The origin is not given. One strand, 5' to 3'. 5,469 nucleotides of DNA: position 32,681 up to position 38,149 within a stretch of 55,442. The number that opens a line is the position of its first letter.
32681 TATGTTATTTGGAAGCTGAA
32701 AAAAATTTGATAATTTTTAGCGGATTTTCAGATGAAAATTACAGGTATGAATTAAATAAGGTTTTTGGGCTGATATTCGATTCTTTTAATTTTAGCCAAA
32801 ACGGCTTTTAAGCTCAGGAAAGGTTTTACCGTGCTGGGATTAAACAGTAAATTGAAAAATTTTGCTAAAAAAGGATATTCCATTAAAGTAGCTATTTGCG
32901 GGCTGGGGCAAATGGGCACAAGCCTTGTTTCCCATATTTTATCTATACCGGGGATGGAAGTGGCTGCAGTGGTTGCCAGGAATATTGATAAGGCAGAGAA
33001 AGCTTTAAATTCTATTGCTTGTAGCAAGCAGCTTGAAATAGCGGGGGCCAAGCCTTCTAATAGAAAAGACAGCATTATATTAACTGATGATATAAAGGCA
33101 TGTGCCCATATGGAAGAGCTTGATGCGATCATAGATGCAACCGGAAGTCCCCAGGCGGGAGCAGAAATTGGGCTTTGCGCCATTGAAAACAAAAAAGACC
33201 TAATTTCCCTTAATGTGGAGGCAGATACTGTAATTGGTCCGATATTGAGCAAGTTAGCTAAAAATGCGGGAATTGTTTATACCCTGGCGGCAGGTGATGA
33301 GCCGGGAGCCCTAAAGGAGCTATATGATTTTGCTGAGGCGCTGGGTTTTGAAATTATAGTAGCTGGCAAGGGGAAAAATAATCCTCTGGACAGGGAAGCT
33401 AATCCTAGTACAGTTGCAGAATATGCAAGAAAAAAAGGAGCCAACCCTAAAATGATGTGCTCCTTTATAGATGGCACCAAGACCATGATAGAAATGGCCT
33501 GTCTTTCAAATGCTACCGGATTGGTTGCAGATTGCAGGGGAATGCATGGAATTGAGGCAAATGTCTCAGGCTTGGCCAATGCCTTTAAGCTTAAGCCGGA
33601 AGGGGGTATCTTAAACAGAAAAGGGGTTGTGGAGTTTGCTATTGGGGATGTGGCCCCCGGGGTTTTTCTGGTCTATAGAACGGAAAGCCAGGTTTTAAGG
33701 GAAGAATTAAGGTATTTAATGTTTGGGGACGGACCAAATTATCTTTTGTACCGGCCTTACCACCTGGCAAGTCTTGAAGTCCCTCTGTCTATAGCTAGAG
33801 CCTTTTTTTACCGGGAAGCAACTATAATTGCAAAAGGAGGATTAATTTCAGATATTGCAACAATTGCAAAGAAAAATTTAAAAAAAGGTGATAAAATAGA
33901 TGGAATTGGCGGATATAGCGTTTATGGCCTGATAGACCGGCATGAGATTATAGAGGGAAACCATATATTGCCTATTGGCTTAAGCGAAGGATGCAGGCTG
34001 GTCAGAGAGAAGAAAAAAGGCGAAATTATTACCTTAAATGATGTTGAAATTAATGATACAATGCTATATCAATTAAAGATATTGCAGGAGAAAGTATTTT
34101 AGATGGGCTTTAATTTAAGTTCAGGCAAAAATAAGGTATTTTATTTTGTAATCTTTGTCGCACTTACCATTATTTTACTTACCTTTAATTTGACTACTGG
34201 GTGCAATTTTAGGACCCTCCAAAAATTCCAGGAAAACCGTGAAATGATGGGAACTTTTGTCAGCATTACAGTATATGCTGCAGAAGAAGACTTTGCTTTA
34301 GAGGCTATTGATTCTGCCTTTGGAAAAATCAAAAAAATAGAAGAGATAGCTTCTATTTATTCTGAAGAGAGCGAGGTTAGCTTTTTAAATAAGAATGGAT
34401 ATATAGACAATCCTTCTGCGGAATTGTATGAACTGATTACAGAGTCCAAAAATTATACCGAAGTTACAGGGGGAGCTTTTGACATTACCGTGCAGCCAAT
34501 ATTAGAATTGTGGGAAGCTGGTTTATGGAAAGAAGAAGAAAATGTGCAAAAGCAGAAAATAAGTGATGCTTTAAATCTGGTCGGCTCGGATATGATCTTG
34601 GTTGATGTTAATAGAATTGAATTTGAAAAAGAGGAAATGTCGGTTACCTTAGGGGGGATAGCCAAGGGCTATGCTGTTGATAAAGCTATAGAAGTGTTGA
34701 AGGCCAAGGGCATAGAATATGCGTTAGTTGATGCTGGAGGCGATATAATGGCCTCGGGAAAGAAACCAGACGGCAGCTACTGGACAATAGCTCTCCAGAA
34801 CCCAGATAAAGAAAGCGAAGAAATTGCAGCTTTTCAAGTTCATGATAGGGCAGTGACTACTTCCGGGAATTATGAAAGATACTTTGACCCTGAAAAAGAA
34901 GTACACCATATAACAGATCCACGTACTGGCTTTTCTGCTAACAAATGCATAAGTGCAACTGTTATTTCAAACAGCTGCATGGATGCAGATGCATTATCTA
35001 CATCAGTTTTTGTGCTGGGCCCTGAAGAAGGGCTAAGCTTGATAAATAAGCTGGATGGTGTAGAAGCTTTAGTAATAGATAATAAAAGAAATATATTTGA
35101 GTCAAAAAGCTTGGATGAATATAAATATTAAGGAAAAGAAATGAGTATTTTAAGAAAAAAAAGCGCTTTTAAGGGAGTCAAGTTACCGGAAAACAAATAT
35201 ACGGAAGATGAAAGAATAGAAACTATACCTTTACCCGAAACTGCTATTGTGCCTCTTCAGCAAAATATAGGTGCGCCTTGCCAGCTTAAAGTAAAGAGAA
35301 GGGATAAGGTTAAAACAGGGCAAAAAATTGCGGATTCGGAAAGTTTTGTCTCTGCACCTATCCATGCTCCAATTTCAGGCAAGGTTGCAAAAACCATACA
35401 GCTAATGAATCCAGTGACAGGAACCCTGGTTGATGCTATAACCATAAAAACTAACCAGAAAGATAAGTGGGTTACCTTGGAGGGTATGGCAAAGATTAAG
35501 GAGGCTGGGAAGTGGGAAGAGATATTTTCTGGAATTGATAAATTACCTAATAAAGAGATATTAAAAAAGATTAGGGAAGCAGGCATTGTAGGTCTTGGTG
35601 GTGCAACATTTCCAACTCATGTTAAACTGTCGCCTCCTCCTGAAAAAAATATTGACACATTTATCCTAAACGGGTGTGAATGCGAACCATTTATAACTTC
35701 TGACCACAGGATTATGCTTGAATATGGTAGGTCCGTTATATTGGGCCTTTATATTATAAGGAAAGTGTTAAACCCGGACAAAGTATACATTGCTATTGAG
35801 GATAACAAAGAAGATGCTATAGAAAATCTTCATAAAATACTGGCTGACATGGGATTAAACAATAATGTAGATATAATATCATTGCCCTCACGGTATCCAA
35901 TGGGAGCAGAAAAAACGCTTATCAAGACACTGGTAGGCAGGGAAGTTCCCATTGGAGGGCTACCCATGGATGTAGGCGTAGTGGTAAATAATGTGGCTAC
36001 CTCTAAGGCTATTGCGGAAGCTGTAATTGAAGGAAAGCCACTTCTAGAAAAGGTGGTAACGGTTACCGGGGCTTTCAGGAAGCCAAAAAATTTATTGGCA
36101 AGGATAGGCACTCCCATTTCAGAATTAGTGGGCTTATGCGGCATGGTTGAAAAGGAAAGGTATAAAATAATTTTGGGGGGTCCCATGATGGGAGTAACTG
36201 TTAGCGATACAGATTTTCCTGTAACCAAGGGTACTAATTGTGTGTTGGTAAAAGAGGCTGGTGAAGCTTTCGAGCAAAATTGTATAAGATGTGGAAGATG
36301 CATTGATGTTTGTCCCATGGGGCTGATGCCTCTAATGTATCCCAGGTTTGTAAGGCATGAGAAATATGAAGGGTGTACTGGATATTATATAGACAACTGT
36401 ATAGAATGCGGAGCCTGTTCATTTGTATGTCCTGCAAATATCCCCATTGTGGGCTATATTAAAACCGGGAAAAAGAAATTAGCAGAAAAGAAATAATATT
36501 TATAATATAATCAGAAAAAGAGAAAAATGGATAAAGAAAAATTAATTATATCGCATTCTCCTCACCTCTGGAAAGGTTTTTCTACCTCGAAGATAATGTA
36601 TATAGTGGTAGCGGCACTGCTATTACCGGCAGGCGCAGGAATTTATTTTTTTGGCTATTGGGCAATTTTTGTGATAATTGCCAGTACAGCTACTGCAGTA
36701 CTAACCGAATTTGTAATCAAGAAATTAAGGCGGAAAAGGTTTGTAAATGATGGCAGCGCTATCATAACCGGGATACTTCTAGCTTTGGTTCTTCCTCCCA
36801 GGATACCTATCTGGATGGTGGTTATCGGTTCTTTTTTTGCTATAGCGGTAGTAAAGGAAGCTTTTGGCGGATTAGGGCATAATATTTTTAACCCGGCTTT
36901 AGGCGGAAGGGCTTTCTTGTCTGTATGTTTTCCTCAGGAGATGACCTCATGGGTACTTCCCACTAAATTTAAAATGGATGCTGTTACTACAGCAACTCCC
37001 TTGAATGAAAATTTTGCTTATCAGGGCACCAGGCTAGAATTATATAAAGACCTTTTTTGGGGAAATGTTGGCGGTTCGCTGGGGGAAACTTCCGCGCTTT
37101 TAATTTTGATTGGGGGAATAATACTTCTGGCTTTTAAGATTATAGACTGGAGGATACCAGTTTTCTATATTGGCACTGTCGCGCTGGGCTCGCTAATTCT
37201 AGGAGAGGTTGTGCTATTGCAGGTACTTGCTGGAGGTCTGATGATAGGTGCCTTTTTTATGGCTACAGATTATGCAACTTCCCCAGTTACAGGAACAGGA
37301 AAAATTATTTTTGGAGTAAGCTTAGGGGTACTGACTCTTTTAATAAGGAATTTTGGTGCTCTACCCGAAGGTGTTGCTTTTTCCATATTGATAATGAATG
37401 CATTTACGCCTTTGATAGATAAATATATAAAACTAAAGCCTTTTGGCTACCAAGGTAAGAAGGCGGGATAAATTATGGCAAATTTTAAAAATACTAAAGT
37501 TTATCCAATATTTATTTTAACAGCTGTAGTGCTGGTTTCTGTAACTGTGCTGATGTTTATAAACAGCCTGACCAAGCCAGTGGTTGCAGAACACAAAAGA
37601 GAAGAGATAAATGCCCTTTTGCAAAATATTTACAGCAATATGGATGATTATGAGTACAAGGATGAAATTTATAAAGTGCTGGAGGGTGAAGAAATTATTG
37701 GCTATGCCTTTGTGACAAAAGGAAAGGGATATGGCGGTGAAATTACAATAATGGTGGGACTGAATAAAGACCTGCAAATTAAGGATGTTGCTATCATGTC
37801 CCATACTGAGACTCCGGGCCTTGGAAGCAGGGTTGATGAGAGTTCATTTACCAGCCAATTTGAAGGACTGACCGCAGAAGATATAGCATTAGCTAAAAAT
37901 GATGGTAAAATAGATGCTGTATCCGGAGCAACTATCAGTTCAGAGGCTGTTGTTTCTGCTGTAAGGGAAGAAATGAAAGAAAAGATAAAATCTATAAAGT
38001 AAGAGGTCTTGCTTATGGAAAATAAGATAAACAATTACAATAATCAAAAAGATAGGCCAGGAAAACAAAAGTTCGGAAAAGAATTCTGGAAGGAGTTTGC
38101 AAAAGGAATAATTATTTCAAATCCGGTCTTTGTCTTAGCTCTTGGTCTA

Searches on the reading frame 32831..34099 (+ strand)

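Call 39: search_protein_families(library=pfam, proteins=[window:32831-34099:+], max_evalue=0.00001)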
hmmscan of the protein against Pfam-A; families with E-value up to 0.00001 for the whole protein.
window:32831-34099:+ (423 aa): 3 families
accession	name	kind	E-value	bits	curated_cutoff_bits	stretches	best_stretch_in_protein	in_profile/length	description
PF21135.2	DRL_cat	-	2.9e-64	216.5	27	1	155-317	1-164/164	Oxidoreductase DRL, catalytic domain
PF03447.22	NAD_binding_3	-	5.6e-07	30.7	24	1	24-147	1-110/116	Homoserine dehydrogenase, NAD binding domain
PF01113.26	DapB_N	-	5.2e-06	27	25.6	0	18-126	1-96/124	Dihydrodipicolinate reductase, N-terminus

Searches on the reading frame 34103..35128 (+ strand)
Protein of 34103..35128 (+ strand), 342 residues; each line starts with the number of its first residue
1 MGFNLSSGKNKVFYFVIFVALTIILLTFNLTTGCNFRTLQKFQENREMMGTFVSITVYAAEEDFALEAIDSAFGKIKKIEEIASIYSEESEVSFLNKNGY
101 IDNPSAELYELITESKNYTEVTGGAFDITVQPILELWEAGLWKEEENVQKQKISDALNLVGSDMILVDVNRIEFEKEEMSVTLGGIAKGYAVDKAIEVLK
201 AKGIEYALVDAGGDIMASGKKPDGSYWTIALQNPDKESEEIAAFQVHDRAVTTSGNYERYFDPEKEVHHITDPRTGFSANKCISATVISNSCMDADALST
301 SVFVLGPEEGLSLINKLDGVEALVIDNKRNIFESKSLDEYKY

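Call 39: search_protein_families(library=pfam, proteins=[window:34103-35128:+], max_evalue=0.00001)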
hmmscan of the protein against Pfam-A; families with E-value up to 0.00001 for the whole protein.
window:34103-35128:+ (342 aa): 1 family
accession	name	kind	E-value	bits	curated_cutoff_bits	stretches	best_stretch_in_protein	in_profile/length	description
PF02424.20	ApbE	-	2.2e-83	280.3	25.6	1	49-323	1-265/266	ApbE family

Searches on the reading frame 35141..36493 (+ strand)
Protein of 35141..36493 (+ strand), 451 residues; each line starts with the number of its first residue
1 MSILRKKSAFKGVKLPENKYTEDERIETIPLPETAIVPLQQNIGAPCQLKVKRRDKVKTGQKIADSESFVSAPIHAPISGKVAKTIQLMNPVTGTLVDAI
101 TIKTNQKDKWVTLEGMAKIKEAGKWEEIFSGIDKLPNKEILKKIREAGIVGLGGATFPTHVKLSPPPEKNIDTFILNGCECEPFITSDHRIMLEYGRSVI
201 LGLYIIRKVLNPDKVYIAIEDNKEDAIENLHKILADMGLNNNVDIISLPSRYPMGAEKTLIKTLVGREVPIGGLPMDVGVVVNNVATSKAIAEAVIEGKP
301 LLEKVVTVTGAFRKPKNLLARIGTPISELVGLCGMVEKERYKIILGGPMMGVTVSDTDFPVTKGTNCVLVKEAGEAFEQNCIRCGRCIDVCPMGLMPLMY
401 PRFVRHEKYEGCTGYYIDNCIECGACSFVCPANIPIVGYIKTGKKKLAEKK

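Call 39: search_protein_families(library=pfam, proteins=[window:35141-36493:+], max_evalue=0.00001)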
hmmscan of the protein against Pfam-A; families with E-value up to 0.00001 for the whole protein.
window:35141-36493:+ (451 aa): 11 families
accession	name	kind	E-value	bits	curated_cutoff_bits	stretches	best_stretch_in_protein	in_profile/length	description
PF01512.22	Complex1_51K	-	1.8e-50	171.2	31.2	1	144-292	1-149/150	Nuo51 FMN-binding domain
PF13375.12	RnfC_N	-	4.6e-27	94.5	25.6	1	11-106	5-100/101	RnfC Barrel sandwich hybrid domain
PF00037.32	Fer4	-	5.3e-09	36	21.1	0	380-394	7-21/24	4Fe-4S binding domain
PF12838.12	Fer4_7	-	1.6e-08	35.3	27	1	380-434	1-52/52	4Fe-4S dicluster domain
PF10531.15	SLBB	-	1.7e-08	34.6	27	1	305-352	1-54/55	SLBB domain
PF12837.12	Fer4_6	-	8.8e-08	32.2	25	0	378-395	6-23/24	4Fe-4S binding domain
PF13187.11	Fer4_9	-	9.5e-08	32.4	27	1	380-433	1-50/52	4Fe-4S dicluster domain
PF12797.12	Fer4_2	-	9.8e-08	31.9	24.5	0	379-392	8-21/22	4Fe-4S binding domain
PF13237.11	Fer4_10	-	1.1e-07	32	25.5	0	379-431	7-53/53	4Fe-4S dicluster domain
PF13183.11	Fer4_8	-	1.4e-06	29.2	27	1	379-434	3-68/68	4Fe-4S dicluster domain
PF12798.12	Fer4_3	-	4.2e-06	27.6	27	0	381-394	1-14/15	4Fe-4S binding domain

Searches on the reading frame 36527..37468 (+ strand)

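Call 39: search_protein_families(library=pfam, proteins=[window:36527-37468:+], max_evalue=0.00001)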
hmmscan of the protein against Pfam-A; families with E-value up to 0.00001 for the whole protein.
window:36527-37468:+ (314 aa): 1 family
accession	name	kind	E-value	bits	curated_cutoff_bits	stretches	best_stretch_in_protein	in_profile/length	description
PF03116.20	NQR2_RnfD_RnfE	-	2.2e-111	372.4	27.7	1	8-307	2-296/296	NQR2, RnfD, RnfE family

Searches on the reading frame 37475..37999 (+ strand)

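Call 39: search_protein_families(library=pfam, proteins=[window:37475-37999:+], max_evalue=0.00001)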
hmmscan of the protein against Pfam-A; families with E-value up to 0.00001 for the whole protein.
window:37475-37999:+ (175 aa): 1 family
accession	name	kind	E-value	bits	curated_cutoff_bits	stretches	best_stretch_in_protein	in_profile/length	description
PF04205.19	FMN_bind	-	2.4e-20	73.4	22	1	85-165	1-74/77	FMN-binding domain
